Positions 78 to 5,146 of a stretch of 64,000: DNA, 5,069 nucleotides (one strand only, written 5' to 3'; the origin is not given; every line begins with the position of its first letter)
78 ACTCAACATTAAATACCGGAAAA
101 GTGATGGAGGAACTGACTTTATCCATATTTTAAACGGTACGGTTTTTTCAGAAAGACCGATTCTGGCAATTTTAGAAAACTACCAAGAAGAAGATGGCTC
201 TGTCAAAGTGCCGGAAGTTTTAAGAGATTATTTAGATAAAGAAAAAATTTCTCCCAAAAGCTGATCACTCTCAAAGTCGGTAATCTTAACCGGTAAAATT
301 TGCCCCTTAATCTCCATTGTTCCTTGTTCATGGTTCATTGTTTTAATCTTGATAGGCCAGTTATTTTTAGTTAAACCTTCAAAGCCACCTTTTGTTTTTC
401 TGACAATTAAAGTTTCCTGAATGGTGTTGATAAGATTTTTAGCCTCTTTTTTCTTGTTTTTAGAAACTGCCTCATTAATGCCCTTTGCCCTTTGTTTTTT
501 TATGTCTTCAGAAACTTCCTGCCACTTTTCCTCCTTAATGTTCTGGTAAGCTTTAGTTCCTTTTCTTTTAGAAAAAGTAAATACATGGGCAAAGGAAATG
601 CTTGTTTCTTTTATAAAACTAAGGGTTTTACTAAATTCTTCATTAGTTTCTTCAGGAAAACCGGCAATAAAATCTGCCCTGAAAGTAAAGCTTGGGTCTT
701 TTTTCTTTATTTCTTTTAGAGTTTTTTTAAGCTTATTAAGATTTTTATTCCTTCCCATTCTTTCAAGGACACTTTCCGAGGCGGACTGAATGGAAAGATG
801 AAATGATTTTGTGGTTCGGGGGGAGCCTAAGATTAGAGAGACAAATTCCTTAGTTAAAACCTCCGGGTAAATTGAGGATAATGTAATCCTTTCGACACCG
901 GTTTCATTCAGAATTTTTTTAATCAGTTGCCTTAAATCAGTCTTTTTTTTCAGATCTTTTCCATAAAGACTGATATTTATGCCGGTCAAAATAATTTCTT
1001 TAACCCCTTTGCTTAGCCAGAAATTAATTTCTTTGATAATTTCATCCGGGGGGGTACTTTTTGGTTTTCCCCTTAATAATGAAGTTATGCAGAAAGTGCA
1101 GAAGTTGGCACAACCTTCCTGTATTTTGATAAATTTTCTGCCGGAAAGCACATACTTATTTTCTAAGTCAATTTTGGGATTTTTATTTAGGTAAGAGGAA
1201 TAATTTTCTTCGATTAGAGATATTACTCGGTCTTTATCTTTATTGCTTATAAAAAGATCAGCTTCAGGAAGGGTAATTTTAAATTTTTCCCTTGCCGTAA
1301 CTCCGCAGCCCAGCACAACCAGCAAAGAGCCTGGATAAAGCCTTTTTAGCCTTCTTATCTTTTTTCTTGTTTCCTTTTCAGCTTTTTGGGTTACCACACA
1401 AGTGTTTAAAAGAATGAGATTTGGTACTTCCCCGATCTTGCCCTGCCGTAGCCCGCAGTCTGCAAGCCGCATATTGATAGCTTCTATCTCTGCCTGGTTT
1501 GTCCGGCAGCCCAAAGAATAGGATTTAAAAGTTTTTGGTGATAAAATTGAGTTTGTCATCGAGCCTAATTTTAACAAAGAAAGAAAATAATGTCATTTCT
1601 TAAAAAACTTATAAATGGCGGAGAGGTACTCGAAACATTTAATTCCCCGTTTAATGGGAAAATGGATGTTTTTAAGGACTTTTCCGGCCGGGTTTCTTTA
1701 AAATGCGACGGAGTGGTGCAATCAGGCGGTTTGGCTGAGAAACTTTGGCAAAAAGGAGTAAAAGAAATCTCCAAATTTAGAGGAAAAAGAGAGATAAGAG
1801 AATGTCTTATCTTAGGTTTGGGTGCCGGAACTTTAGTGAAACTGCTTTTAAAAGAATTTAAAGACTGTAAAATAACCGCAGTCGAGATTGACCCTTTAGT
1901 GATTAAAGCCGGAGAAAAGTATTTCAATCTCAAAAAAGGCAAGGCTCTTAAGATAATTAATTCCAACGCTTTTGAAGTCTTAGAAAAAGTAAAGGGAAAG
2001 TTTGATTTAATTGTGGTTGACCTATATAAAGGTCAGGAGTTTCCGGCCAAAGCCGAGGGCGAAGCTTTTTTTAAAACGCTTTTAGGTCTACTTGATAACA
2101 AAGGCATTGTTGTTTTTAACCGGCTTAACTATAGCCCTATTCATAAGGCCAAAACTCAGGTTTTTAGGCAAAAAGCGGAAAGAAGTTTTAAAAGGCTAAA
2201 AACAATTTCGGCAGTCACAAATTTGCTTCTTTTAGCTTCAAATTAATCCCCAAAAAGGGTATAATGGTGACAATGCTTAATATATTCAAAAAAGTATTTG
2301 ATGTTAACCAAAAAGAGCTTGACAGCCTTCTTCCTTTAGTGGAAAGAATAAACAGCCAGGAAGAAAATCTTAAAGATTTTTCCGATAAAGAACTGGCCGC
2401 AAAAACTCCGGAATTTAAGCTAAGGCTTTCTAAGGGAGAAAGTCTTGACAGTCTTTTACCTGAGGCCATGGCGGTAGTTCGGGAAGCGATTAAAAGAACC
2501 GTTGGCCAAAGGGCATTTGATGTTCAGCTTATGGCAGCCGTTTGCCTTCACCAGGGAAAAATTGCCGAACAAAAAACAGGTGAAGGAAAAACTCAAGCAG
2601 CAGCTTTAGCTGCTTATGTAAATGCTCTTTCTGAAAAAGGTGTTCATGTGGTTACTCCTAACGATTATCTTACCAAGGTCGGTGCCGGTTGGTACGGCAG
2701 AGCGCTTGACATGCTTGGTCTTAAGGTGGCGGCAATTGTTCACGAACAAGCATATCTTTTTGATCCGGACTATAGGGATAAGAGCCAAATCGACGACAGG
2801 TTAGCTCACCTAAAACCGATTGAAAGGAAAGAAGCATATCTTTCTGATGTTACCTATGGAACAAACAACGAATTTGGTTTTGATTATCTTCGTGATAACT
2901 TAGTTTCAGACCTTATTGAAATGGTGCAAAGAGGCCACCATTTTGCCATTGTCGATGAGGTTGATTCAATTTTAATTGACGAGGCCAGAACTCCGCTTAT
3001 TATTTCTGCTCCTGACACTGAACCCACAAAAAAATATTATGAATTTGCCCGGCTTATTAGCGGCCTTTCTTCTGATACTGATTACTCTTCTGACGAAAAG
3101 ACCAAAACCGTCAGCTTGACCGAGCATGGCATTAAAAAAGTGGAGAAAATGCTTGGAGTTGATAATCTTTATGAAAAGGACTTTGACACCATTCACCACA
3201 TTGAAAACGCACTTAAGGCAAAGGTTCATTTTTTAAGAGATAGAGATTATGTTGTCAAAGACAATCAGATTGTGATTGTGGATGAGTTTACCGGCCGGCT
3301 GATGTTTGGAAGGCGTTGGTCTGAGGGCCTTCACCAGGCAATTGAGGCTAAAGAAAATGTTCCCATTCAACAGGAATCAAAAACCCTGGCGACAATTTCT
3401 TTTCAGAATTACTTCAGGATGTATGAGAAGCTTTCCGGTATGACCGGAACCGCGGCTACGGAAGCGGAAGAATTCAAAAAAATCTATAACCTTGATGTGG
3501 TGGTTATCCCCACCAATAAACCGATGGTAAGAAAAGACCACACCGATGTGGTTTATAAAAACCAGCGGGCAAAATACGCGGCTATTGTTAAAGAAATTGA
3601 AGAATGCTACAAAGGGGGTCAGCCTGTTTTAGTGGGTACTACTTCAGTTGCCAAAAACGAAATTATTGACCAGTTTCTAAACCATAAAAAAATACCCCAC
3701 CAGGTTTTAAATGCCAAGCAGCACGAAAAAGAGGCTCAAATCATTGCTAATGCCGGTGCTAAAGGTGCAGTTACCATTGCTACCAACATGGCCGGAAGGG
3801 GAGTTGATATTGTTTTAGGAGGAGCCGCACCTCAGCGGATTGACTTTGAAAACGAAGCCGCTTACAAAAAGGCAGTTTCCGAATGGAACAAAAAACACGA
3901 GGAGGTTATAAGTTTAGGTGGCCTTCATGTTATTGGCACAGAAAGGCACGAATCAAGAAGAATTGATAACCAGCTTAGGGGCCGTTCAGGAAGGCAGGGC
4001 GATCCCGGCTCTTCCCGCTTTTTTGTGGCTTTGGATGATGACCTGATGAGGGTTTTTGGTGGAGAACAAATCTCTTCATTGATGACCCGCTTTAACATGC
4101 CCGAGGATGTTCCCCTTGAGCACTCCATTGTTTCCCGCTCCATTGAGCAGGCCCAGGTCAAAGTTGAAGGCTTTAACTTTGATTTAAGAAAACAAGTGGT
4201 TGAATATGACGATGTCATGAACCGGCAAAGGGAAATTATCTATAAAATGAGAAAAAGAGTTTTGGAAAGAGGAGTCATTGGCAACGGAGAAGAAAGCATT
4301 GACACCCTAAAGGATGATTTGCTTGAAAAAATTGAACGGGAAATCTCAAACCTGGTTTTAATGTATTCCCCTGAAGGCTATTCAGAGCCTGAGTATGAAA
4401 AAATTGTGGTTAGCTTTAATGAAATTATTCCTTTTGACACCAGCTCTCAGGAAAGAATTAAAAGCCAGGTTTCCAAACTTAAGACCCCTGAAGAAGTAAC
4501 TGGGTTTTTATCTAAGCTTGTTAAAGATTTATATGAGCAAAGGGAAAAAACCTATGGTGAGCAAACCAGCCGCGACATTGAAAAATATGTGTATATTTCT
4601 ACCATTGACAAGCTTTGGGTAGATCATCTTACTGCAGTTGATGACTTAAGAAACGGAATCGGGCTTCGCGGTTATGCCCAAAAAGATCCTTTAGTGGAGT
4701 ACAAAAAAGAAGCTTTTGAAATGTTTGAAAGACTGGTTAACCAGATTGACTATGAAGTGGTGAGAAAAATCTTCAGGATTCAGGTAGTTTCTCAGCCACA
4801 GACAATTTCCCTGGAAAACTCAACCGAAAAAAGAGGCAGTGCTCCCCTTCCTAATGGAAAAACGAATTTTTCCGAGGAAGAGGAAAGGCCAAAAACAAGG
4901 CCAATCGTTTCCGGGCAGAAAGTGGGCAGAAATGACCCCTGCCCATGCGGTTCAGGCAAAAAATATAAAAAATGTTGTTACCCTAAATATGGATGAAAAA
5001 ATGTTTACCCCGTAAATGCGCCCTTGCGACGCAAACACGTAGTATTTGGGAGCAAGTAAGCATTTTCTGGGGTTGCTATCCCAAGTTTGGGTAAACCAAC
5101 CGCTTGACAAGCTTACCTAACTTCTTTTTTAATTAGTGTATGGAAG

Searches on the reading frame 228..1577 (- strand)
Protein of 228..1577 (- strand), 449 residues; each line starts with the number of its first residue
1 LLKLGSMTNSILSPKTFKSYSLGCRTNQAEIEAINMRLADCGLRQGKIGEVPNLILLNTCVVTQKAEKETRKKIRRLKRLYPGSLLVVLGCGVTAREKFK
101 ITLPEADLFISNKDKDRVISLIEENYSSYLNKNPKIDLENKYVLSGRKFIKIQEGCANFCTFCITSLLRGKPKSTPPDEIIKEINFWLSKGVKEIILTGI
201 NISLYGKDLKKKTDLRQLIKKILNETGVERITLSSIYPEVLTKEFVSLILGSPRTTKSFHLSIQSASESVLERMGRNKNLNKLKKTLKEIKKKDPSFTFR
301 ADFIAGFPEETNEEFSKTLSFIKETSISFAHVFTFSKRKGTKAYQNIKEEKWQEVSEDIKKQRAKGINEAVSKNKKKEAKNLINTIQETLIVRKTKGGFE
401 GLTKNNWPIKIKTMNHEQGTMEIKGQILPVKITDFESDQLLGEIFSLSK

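Call 68: search_protein_families(library=pfam, proteins=[window:228-1577:-], max_evalue=0.0001)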
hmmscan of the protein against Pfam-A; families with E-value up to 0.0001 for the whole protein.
window:228-1577:- (449 aa): 2 families
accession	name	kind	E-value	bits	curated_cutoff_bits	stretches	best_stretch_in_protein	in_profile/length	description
PF04055.27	Radical_SAM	-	1.9e-22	80.6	29.5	1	150-322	1-166/166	Radical SAM superfamily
PF00919.26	UPF0004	-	1e-16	61.2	27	1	20-108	5-95/98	Uncharacterized protein family UPF0004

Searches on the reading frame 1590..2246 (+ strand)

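Call 68: search_protein_families(library=pfam, proteins=[window:1590-2246:+], max_evalue=0.0001)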
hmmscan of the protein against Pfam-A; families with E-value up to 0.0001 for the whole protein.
window:1590-2246:+ (218 aa): 4 families
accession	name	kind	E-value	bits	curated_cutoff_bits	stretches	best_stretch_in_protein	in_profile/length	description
PF01564.23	Spermine_synth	-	7.7e-11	42.3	22.9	1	68-203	18-156/186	Spermine/spermidine synthase domain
PF08242.18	Methyltransf_12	-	8.9e-06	26.8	30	1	74-143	2-71/98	Methyltransferase domain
PF13649.12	Methyltransf_25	-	5e-05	24.4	27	1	74-143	3-70/97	Methyltransferase domain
PF05175.20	MTS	-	6.6e-05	23.1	23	1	70-172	33-134/170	Methyltransferase small domain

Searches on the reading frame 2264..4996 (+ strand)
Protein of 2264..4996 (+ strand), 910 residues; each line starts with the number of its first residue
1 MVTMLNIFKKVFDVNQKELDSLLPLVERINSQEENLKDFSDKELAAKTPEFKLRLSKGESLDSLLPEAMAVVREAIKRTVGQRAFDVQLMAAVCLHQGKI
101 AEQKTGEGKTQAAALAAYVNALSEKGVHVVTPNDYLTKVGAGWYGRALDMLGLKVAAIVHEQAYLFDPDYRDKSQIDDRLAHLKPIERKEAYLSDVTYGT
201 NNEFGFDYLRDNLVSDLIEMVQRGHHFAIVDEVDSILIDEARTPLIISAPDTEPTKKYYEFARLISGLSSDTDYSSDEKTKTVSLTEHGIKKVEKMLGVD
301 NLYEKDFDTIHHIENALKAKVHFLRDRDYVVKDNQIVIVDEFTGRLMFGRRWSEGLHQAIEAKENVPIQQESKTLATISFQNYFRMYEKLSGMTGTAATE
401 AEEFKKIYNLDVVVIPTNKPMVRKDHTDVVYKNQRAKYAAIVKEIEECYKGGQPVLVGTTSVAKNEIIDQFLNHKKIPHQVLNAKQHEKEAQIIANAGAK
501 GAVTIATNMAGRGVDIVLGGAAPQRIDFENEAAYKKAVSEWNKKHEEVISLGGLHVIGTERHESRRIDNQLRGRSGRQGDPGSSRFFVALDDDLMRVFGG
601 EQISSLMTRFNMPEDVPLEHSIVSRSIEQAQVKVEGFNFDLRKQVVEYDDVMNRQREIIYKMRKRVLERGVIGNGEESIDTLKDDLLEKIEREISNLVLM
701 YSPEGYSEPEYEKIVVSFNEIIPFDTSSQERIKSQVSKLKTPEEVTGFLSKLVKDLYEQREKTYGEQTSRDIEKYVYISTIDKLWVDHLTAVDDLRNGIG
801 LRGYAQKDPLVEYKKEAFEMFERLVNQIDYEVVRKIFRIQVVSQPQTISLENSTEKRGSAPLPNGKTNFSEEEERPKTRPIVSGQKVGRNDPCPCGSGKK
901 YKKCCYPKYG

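Call 68: search_protein_families(library=pfam, proteins=[window:2264-4996:+], max_evalue=0.0001)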
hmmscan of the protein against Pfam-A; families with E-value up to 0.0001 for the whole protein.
window:2264-4996:+ (910 aa): 5 families
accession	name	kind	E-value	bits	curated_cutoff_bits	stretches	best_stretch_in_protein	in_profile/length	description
PF07517.20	SecA_DEAD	-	5.7e-112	374.1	24.6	1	9-405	2-290/290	SecA DEAD-like domain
PF21090.3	P-loop_SecA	-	1.3e-88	296.4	27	1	420-615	1-205/205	SecA P-loop domain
PF07516.18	SecA_SW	-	1.1e-57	195.7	26.7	1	617-840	1-200/200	SecA Wing and Scaffold domain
PF01043.26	SecA_PP_bind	-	2.9e-41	140.9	23.5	1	255-361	3-110/110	SecA preprotein cross-linking domain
PF02810.21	SEC-C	-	8.4e-10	38.8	20.4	1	889-907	1-19/19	SEC-C motif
